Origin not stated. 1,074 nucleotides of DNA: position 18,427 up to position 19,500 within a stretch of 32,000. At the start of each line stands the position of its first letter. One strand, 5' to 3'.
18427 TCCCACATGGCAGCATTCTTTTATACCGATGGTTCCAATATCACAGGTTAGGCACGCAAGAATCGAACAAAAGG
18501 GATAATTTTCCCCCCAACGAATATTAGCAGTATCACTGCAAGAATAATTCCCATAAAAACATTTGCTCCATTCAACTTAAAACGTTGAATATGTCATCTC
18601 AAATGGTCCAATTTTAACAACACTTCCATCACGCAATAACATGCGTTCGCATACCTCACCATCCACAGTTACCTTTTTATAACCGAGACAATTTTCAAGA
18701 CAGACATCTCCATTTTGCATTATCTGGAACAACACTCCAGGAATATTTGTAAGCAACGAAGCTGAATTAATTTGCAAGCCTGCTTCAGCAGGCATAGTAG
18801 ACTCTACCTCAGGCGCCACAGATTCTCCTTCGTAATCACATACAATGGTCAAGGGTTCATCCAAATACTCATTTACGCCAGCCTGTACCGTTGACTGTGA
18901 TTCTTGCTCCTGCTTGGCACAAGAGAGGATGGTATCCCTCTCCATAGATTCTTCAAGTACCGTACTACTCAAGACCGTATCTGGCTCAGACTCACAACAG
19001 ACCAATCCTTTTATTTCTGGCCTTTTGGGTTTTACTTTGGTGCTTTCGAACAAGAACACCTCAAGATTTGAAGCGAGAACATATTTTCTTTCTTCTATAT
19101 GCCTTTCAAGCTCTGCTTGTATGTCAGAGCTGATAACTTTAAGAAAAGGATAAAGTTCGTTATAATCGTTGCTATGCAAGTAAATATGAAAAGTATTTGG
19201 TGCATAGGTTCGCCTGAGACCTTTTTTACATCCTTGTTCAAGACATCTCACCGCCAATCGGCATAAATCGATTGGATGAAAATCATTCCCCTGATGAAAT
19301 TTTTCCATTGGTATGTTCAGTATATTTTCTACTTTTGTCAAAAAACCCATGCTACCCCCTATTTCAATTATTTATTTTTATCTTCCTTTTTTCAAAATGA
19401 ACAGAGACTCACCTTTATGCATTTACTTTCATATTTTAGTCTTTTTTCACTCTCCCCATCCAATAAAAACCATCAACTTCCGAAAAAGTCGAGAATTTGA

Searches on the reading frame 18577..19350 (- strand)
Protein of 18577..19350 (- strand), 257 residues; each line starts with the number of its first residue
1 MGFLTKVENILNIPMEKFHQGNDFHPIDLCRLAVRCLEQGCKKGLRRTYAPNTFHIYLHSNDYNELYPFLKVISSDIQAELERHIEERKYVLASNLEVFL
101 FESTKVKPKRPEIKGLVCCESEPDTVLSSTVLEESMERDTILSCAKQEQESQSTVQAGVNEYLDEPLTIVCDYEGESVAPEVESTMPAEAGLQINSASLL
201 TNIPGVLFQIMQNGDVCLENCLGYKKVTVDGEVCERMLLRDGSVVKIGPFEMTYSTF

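Call 20: search_protein_families(library=pfam, proteins=[window:18577-19350:-], max_evalue=5)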
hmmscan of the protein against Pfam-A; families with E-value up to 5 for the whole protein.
window:18577-19350:- (257 aa): 1 family
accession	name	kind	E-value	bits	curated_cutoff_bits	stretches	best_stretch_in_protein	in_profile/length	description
PF12401.13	FhaA_N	-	7.1e-12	46.2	25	1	20-110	20-111/115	FhaA, N-terminal domain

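Call 21: search_protein_families(library=ncbifam, proteins=[window:18577-19350:-], max_evalue=0.01)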
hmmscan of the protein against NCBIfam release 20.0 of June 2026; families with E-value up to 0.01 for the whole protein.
window:18577-19350:- (257 aa): 0 families

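Call 84: search_protein_families(library=padloc, proteins=[window:18577-19350:-], max_evalue=0.001)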
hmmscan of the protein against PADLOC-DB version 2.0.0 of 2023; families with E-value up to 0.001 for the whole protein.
window:18577-19350:- (257 aa): 0 families
